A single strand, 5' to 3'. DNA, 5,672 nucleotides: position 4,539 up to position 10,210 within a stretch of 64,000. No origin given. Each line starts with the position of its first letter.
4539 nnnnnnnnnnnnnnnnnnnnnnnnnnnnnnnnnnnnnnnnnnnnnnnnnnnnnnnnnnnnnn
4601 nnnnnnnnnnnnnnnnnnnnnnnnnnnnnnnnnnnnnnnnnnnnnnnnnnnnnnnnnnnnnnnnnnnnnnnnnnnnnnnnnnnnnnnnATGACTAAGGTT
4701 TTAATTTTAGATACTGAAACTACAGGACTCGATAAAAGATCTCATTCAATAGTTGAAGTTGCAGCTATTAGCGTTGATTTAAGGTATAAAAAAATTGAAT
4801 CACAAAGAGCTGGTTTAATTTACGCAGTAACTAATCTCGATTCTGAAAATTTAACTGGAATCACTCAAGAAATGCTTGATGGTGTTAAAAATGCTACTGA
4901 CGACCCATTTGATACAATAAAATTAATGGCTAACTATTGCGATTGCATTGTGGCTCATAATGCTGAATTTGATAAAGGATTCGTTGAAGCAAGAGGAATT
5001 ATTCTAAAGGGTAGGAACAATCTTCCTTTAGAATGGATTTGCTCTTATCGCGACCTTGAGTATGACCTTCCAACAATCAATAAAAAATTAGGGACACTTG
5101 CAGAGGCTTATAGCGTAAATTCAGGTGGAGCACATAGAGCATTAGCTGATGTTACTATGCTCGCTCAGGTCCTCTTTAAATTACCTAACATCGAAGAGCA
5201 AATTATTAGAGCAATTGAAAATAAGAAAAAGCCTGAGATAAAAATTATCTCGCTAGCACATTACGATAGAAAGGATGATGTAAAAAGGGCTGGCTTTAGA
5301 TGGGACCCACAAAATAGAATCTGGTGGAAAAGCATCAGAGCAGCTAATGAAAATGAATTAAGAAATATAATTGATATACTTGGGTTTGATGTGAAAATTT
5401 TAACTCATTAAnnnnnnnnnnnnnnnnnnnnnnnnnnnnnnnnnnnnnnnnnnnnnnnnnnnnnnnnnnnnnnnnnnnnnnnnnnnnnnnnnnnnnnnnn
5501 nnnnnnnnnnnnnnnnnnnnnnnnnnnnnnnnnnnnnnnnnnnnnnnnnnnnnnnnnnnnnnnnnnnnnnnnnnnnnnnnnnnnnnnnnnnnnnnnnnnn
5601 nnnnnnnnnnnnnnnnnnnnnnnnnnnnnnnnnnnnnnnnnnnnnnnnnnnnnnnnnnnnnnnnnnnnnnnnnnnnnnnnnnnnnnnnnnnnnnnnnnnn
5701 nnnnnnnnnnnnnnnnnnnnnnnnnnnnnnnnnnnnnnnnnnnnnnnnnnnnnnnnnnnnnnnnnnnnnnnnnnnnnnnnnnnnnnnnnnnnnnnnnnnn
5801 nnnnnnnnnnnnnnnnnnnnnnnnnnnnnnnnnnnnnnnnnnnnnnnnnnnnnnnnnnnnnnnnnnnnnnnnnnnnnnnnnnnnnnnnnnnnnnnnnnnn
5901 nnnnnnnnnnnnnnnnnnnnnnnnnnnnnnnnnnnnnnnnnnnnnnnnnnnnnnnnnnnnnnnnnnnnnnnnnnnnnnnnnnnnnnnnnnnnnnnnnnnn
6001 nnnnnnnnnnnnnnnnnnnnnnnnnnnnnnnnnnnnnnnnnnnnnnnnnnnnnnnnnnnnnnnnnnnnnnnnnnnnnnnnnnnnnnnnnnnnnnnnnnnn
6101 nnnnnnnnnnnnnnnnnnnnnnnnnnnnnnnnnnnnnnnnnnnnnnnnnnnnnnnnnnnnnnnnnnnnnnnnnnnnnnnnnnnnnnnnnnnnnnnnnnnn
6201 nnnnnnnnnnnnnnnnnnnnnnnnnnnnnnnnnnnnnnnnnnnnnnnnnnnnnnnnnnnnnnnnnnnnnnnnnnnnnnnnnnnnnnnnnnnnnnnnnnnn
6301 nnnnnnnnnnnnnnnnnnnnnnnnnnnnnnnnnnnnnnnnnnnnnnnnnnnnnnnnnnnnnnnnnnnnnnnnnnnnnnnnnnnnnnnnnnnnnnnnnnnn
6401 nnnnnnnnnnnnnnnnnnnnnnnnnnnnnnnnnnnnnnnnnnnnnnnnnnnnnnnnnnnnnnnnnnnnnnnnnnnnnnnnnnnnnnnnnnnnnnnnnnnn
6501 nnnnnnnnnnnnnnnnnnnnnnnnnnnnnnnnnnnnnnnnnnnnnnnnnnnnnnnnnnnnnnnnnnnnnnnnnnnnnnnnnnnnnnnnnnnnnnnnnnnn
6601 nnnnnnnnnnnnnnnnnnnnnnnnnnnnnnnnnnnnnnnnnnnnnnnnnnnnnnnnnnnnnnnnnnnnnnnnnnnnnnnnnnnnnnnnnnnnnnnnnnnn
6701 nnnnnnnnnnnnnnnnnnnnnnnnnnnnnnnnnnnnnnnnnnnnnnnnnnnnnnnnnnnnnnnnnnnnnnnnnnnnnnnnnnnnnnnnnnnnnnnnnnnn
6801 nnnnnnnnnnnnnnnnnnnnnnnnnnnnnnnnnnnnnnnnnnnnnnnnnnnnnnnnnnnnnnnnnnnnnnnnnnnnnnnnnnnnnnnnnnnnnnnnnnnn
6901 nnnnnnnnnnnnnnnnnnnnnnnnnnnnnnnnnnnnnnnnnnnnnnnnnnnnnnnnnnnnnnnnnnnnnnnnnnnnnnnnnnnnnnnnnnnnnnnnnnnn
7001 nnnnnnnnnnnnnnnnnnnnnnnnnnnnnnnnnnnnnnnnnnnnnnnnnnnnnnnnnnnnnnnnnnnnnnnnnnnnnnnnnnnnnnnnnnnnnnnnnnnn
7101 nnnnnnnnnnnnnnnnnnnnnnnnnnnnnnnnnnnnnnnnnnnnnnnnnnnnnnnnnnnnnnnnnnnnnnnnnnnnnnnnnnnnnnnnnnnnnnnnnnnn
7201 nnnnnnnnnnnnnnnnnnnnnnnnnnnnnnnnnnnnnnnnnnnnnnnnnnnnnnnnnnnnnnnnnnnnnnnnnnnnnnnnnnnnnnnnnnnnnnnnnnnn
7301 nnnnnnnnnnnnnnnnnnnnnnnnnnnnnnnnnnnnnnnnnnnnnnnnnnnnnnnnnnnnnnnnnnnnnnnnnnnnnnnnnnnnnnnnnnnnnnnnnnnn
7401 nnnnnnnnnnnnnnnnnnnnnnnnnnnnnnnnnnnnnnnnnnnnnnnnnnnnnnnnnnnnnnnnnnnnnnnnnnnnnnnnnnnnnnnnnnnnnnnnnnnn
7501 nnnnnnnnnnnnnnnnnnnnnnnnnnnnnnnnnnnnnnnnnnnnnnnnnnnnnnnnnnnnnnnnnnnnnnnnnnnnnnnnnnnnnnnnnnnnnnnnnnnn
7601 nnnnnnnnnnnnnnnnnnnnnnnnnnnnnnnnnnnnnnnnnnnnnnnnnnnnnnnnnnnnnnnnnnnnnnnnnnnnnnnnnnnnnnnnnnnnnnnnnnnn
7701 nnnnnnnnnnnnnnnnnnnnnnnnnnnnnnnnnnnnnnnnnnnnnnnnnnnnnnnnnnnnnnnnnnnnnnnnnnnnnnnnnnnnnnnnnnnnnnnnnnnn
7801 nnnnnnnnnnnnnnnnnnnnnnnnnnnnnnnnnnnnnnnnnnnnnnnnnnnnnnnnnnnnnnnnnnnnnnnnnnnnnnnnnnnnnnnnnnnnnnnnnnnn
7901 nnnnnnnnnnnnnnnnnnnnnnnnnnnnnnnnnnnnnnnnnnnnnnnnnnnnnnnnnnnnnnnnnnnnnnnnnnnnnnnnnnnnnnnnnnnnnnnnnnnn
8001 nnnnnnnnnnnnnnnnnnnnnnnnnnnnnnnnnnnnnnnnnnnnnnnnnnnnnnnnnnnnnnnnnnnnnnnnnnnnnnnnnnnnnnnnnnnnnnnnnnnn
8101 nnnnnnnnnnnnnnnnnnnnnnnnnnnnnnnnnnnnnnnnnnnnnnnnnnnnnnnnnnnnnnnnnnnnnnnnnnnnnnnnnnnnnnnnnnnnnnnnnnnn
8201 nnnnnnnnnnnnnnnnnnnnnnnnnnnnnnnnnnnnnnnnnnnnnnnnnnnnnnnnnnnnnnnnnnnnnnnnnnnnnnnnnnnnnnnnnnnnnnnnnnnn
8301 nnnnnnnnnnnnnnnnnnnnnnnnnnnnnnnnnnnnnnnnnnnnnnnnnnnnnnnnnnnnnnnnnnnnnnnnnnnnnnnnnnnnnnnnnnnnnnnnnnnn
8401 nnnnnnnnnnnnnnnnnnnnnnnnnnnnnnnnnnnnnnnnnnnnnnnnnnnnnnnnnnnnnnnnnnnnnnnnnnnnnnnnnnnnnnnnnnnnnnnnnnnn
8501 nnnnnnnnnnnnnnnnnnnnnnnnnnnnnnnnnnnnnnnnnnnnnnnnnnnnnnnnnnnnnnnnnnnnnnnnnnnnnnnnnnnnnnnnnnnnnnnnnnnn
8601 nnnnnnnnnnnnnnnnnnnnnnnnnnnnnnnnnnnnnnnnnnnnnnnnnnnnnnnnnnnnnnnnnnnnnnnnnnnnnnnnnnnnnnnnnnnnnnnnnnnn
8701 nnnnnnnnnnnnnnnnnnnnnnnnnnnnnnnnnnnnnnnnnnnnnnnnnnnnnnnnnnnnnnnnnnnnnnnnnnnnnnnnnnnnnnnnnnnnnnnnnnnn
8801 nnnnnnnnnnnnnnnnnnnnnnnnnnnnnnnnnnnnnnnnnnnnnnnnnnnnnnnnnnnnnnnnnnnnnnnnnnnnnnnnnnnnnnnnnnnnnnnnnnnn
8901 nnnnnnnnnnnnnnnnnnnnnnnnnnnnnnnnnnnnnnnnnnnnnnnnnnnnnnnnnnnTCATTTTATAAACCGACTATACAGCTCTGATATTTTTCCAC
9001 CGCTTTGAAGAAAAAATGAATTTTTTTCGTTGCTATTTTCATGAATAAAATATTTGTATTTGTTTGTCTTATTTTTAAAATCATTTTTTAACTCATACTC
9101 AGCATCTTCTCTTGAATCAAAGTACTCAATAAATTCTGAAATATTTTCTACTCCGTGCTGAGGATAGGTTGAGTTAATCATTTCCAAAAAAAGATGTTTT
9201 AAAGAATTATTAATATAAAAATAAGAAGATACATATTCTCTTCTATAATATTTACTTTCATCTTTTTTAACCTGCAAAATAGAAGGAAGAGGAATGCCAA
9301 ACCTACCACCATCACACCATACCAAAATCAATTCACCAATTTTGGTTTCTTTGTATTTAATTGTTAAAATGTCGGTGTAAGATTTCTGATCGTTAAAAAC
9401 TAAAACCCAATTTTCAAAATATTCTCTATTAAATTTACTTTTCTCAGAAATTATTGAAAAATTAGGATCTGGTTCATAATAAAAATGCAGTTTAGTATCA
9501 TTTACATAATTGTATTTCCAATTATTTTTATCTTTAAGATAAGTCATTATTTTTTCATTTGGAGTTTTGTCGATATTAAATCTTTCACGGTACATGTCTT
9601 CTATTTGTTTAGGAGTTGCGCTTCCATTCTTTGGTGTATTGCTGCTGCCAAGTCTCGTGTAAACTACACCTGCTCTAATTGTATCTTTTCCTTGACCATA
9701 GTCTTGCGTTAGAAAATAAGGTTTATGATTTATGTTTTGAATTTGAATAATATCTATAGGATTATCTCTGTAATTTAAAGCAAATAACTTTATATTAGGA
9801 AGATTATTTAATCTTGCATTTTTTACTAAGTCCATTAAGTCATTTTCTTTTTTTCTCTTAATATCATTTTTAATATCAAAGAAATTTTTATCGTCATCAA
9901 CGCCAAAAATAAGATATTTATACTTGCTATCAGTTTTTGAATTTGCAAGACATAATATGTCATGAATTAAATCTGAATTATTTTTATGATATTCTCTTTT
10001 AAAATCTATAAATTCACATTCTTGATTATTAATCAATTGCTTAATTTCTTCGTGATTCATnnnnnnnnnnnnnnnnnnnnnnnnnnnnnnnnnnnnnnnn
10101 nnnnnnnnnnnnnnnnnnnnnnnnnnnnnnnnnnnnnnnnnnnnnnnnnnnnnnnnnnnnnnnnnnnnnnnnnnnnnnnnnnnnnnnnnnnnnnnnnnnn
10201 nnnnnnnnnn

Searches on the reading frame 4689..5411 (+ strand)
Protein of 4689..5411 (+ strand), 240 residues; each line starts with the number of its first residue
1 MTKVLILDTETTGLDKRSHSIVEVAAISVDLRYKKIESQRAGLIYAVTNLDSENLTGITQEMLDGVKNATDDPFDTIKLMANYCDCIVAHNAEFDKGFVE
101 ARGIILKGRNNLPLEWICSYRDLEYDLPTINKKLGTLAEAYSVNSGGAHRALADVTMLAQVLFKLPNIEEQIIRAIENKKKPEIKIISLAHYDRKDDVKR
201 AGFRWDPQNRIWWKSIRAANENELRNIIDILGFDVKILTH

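Call 54: search_protein_families(library=pfam, proteins=[window:4689-5411:+], max_evalue=0.01)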
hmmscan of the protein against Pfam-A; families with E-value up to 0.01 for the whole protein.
window:4689-5411:+ (240 aa): 3 families
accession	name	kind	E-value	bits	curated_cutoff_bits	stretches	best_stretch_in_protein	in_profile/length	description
PF00929.31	RNase_T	-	9e-17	62.5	24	1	5-162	1-164/164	Exonuclease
PF18974.5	DUF5710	-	0.0027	17.9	26.5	1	192-213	8-29/44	Domain of unknown function (DUF5710)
PF13482.12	RNase_H_2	-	0.0097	16.3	22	0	5-34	1-30/165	RNase_H superfamily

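Call 55: search_protein_families(library=phrogs, proteins=[window:4689-5411:+], max_evalue=0.001)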
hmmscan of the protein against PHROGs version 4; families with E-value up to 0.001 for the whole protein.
window:4689-5411:+ (240 aa): 3 families
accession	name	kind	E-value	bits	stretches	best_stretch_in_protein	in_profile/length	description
phrog_192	-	DNA, RNA and nucleotide metabolism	8.7e-32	111.9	1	1-190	105-288/397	DNA polymerase exonuclease subunit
phrog_14632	-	DNA, RNA and nucleotide metabolism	6.3e-12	45.9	1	4-187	84-264/380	DNA polymerase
phrog_17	-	DNA, RNA and nucleotide metabolism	0.00027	20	1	1-118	669-759/1445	DNA polymerase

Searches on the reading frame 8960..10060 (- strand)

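Call 23: search_protein_families(library=phrogs, proteins=[window:8960-10060:-], max_evalue=0.001)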
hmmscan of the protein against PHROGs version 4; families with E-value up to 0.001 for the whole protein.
window:8960-10060:- (366 aa): 1 family
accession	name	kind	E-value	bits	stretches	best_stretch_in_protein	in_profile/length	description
phrog_29016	-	unknown function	5e-40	138.6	1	6-321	9-328/389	-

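Call 24: search_protein_families(library=ncbifam, proteins=[window:8960-10060:-], max_evalue=0.001)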
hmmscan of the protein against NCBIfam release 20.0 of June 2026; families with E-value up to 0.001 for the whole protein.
window:8960-10060:- (366 aa): 0 families

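Call 54: search_protein_families(library=pfam, proteins=[window:8960-10060:-], max_evalue=0.01)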
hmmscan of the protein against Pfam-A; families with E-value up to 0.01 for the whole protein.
window:8960-10060:- (366 aa): 1 family
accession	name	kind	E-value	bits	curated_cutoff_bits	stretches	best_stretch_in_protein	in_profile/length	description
PF04326.19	SLFN_AlbA_2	-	1.8e-11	45.1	25.3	1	14-143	1-116/118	Schlafen, AlbA_2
